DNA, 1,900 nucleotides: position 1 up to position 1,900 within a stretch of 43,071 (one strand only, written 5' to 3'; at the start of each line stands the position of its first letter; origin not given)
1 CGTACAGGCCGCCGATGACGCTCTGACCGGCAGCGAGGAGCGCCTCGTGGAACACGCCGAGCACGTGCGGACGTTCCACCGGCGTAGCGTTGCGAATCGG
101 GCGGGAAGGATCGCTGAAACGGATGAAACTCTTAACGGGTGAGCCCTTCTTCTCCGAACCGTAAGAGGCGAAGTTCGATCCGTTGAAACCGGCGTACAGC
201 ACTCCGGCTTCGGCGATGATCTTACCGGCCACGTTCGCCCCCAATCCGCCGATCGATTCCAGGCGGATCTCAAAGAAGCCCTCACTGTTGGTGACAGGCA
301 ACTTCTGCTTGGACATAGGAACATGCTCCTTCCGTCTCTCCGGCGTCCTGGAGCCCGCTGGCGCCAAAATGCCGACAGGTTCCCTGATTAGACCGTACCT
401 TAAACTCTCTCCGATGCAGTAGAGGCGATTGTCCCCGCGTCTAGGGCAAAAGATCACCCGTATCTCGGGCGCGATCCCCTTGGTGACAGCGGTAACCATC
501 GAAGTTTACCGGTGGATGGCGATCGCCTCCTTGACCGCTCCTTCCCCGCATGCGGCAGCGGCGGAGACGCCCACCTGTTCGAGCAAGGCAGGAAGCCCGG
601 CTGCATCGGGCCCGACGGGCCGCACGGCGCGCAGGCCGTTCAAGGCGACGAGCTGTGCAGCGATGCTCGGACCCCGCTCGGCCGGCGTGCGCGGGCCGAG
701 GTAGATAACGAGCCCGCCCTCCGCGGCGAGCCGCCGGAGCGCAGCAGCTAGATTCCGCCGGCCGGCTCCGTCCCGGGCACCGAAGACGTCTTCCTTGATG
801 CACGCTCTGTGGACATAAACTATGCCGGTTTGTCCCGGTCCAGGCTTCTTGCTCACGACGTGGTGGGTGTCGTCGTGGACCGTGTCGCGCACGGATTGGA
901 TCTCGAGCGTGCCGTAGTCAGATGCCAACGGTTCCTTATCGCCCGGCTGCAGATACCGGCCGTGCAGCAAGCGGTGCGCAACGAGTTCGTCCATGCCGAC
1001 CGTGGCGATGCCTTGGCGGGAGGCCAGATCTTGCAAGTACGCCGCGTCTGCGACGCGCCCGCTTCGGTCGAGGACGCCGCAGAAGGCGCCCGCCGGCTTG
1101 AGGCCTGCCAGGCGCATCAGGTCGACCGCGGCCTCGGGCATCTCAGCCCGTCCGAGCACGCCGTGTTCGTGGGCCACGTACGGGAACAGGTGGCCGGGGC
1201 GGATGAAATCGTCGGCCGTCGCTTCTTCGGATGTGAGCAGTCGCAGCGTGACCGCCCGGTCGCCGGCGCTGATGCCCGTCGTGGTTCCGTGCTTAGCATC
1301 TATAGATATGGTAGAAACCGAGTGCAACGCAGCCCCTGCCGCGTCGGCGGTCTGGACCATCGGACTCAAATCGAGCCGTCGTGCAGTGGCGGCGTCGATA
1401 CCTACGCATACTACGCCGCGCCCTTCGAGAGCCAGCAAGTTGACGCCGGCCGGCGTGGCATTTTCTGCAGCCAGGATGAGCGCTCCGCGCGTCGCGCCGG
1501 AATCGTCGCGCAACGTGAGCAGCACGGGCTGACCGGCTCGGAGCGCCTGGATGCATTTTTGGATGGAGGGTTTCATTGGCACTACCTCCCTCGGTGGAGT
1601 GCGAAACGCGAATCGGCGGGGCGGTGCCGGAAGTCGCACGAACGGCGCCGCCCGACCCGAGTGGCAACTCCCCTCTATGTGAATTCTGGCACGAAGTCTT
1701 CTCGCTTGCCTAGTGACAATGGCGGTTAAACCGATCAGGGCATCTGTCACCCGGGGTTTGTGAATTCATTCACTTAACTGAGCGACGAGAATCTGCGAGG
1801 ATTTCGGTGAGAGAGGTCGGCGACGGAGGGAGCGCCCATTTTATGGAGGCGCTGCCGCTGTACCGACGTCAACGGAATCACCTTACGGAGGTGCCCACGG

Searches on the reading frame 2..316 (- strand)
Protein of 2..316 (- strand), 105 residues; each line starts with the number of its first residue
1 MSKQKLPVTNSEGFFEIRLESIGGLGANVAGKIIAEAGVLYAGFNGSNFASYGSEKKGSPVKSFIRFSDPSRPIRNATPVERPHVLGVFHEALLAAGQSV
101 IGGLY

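Call 38: search_protein_families(library=pfam, proteins=[window:2-316:-], max_evalue=0.00001)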
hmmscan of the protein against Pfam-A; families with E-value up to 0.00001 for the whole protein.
window:2-316:- (105 aa): 1 family
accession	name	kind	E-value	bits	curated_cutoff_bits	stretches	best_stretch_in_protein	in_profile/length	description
PF01558.24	POR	-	1.3e-11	45.4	27.4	1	23-95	1-70/173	Pyruvate ferredoxin/flavodoxin oxidoreductase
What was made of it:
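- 1..316 (-): N-terminus (gamma domain) of a pyruvate/2-oxoacid:ferredoxin oxidoreductase. It runs off the left end of the window. It is context only, as a likely source of reduced ferredoxin. Pfam PF01558 POR, E=1.3e-11 (call 38).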

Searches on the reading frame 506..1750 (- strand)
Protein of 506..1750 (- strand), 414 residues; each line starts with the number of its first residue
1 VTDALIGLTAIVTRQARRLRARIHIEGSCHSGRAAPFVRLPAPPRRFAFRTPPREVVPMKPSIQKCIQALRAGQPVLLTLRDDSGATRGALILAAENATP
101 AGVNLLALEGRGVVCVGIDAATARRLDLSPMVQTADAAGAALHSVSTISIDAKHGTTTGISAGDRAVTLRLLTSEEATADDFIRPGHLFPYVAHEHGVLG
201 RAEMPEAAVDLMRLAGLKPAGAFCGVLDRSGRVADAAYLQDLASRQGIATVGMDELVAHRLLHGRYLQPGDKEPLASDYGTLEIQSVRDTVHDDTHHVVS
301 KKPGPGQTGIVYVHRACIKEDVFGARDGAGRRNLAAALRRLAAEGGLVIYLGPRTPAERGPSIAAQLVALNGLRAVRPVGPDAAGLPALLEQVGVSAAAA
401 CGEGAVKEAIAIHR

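Call 3: search_protein_families(library=pfam, proteins=[window:506-1750:-], max_evalue=0.01)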
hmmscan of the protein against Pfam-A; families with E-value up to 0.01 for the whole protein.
window:506-1750:- (414 aa): 2 families
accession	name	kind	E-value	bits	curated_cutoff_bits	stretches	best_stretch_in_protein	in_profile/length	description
PF00926.24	DHBP_synthase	-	1e-50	172.4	26.4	1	65-258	2-190/191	3,4-dihydroxy-2-butanone 4-phosphate synthase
PF00925.25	GTP_cyclohydro2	-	2.7e-09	37.3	23.3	1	274-367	7-97/165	GTP cyclohydrolase II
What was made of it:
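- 506..1576 (-): ribBA-like gene with a full DHBP synthase domain and a partial GTP cyclohydrolase II domain, transcribed divergently from the cluster. It may supply flavin. Pfam PF00926 E=1e-50; PF00925 covers only positions 7-97 of 165 (call 3).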

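Call 24: search_protein_families(library=ncbifam, proteins=[window:506-1576:-], max_evalue=0.001)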
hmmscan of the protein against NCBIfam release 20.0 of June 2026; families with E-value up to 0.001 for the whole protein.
window:506-1576:- (356 aa): 11 families
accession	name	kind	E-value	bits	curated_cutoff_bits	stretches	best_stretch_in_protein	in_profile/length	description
NF006803.0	PRK09311.1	equivalog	8.8e-63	212.5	569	1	4-294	11-299/417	bifunctional 3,4-dihydroxy-2-butanone-4-phosphate synthase/GTP cyclohydrolase II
NF006806.0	PRK09319.1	equivalog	6.4e-55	186.8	764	1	4-293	13-304/561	bifunctional 3,4-dihydroxy-2-butanone-4-phosphate synthase/GTP cyclohydrolase II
NF010626.1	PRK14019.1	equivalog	5.1e-53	180.3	513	1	4-294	4-292/364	bifunctional 3,4-dihydroxy-2-butanone-4-phosphate synthase/GTP cyclohydrolase II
NF006804.0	PRK09314.1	equivalog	2.3e-52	178.2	432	1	4-296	5-287/339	bifunctional 3,4-dihydroxy-2-butanone 4-phosphate synthase/GTP cyclohydrolase II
TIGR00506.1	ribB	equivalog_domain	4.4e-45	153.7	177.45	1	4-202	4-204/204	3,4-dihydroxy-2-butanone-4-phosphate synthase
NF009132.0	PRK12485.1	equivalog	2e-42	145.6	693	1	4-291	5-291/369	bifunctional 3,4-dihydroxy-2-butanone-4-phosphate synthase/GTP cyclohydrolase II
NF006805.0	PRK09318.1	equivalog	3.9e-27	95.2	486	1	10-293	6-275/387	bifunctional 3,4-dihydroxy-2-butanone-4-phosphate synthase/GTP cyclohydrolase II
NF004437.0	PRK05773.1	equivalog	3.9e-07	29.6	262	1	5-199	3-214/219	3,4-dihydroxy-2-butanone 4-phosphate synthase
NF001591.0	PRK00393.1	subfamily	4.8e-06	26.1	148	1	215-293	10-89/199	GTP cyclohydrolase II RibA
NF006456.0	PRK08815.1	equivalog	4.5e-05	22.9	464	1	145-311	119-275/376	GTP cyclohydrolase II RibA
TIGR00505.1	ribA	equivalog_domain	0.00038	20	205.85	1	217-293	8-86/191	GTP cyclohydrolase II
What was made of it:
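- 506..1576 (-): Scores fall below the NCBIfam equivalog cut-offs (call 24).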
